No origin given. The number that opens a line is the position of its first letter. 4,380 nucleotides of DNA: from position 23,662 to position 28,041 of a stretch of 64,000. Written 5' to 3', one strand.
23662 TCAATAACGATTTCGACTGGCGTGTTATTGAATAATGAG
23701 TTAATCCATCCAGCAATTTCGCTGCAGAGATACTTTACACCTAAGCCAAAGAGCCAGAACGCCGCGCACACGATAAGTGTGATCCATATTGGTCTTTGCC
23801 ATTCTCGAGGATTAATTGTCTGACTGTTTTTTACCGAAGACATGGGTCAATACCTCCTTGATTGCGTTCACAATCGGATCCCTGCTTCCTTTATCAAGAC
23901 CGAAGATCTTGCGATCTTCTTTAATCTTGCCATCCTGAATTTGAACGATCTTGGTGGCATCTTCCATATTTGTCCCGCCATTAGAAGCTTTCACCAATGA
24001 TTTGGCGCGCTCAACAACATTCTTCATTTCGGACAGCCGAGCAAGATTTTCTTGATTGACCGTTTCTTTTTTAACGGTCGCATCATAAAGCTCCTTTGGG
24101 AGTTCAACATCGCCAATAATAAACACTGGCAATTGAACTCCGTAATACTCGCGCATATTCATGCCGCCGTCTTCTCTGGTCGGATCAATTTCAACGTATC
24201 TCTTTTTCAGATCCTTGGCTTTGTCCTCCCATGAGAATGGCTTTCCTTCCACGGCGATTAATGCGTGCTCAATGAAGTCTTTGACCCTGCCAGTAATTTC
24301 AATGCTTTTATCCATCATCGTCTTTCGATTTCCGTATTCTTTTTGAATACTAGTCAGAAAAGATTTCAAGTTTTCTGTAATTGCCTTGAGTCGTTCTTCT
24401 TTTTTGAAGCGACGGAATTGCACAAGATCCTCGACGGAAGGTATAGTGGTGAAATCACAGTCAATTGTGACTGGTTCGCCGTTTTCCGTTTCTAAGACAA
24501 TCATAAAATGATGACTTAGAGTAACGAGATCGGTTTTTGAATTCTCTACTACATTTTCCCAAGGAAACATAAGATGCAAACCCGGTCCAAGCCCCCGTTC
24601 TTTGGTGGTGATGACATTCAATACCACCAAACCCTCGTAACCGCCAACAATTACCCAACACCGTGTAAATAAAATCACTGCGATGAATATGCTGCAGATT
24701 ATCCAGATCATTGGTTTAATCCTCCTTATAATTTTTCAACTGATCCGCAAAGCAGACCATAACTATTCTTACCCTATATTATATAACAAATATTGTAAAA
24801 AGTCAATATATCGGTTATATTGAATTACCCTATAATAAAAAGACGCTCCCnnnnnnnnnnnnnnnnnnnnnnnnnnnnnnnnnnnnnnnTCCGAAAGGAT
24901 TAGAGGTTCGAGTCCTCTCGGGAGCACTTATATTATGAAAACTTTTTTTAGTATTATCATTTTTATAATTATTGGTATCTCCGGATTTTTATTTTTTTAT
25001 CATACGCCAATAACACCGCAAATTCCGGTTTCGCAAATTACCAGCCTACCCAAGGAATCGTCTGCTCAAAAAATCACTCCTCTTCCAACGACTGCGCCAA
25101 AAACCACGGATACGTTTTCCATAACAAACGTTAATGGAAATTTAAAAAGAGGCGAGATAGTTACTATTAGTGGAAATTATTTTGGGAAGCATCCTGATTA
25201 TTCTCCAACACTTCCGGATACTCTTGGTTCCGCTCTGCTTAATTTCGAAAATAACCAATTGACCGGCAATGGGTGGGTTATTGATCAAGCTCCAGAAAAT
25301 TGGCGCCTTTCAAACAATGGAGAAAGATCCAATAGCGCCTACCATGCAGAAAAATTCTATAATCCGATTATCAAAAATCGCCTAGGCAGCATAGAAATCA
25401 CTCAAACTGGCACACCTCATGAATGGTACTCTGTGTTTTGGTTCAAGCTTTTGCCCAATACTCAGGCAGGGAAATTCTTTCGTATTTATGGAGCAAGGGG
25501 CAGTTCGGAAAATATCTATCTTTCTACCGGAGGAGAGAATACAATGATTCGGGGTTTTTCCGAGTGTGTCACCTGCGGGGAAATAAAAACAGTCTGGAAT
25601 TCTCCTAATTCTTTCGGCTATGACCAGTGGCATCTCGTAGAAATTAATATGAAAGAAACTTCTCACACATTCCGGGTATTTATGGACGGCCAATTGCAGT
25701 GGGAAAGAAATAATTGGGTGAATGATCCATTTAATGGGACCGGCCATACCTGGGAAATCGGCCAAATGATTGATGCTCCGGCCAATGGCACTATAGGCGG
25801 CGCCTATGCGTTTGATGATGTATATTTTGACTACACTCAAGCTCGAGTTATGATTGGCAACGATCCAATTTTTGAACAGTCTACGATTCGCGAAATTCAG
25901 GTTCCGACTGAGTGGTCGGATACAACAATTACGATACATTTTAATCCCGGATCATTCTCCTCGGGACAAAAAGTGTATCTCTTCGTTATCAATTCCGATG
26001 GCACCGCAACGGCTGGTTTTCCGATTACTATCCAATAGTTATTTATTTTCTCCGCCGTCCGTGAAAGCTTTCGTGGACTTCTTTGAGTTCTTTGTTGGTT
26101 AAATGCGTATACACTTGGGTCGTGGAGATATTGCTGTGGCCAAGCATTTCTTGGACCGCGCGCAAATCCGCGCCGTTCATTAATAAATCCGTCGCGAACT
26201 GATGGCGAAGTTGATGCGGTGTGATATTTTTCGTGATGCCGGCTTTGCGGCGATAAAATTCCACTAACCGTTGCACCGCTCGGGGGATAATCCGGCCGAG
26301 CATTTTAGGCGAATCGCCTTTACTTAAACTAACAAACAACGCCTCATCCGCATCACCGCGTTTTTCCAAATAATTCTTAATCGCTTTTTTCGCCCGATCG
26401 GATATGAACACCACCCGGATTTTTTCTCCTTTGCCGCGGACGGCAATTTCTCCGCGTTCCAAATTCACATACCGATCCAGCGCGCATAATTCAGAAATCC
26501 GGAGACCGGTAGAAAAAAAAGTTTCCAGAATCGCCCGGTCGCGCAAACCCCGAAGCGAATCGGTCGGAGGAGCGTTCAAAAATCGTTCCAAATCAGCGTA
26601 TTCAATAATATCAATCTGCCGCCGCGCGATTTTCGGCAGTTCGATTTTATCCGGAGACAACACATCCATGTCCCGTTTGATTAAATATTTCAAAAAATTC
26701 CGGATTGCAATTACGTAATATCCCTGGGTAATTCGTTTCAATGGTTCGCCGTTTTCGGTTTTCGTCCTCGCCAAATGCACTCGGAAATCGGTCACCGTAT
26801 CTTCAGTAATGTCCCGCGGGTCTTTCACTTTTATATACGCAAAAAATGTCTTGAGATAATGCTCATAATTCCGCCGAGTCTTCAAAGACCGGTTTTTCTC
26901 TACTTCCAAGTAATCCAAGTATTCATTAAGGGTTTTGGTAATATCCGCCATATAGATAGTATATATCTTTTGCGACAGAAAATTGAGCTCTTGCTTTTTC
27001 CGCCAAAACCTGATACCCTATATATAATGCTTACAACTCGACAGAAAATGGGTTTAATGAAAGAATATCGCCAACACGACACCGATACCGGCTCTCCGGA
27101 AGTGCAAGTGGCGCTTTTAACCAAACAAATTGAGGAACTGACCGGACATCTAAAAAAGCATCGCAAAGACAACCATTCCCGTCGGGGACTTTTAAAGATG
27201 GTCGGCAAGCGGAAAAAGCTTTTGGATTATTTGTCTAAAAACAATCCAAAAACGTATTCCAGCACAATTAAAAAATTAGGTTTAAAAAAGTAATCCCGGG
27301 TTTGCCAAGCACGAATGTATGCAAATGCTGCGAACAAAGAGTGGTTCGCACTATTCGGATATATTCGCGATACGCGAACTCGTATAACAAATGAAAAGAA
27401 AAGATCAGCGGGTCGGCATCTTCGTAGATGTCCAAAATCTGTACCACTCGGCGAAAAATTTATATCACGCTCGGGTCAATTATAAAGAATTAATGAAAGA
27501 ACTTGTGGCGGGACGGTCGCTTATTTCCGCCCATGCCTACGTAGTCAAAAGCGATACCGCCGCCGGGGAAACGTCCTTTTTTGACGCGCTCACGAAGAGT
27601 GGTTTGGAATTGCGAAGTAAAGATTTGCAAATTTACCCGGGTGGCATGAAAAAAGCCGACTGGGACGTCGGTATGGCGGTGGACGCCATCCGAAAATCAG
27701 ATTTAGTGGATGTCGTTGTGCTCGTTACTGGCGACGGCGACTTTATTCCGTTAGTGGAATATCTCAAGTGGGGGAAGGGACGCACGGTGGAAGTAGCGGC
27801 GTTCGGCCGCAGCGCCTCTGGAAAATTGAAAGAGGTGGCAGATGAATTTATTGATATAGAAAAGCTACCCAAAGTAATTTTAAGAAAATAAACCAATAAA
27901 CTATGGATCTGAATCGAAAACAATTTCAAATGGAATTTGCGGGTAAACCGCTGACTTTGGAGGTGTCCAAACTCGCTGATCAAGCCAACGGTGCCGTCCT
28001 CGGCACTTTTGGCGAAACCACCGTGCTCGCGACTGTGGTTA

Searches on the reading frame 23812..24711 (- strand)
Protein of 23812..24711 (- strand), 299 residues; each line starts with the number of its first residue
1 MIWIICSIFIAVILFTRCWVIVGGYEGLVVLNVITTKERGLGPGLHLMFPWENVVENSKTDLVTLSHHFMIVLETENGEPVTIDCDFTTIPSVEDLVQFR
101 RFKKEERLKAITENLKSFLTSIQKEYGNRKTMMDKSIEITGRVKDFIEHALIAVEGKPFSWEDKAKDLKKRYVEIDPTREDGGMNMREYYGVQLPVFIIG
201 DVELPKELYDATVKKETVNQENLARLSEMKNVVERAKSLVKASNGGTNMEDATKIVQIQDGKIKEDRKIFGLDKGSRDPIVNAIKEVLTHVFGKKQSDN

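Call 15: search_protein_families(library=pfam, proteins=[window:23812-24711:-])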
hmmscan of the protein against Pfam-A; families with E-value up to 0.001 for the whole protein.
window:23812-24711:- (299 aa): 1 family
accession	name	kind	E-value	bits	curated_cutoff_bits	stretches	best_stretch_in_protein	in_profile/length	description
PF01145.31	Band_7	-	9.5e-05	23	23.6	1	22-228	3-171/176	SPFH domain / Band 7 family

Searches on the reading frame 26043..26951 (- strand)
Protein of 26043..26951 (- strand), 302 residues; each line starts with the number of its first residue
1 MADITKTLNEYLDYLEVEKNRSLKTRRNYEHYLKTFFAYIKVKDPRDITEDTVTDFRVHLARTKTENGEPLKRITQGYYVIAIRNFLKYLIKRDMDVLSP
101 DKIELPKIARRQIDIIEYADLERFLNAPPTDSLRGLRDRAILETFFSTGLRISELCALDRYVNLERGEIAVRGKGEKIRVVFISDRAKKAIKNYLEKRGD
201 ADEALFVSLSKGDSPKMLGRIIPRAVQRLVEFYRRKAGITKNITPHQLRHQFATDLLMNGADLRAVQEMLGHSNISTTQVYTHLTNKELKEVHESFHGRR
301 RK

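Call 15: search_protein_families(library=pfam, proteins=[window:26043-26951:-])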
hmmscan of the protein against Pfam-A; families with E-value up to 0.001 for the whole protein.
window:26043-26951:- (302 aa): 4 families
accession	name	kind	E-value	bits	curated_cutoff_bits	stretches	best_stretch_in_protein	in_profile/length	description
PF00589.27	Phage_integrase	-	1.6e-40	139.1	27.1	1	119-287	6-171/172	Phage integrase family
PF02899.23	Phage_int_SAM_1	-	5.2e-12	46.3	22.3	1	8-93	1-82/83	Phage integrase, N-terminal SAM-like domain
PF13495.12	Phage_int_SAM_4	-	1.2e-06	29.2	27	1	9-64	3-57/85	Phage integrase, N-terminal SAM-like domain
PF13102.12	Phage_int_SAM_5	-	5.7e-06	27.1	22.3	1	17-96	13-88/98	Phage integrase SAM-like domain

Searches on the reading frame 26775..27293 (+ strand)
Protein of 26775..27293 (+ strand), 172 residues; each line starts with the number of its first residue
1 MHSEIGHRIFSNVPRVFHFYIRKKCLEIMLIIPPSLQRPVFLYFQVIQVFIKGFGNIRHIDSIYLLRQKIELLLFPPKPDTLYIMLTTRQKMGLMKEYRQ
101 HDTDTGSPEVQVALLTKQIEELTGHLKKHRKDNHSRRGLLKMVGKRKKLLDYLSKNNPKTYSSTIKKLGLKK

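Call 36: search_protein_families(library=pfam, max_evalue=0.01, proteins=[window:26775-27293:+])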
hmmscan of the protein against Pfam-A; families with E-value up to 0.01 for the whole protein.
window:26775-27293:+ (172 aa): 1 family
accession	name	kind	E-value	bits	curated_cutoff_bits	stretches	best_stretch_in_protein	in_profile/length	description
PF00312.27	Ribosomal_S15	-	1.9e-34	118.1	31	1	94-171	4-81/81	Ribosomal protein S15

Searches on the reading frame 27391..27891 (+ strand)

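Call 36: search_protein_families(library=pfam, max_evalue=0.01, proteins=[window:27391-27891:+])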
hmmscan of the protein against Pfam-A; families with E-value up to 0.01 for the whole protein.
window:27391-27891:+ (166 aa): 1 family
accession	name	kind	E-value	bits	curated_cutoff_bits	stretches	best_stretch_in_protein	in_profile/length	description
PF01936.24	NYN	-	2.3e-32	112.9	24.2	1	7-157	1-145/145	NYN domain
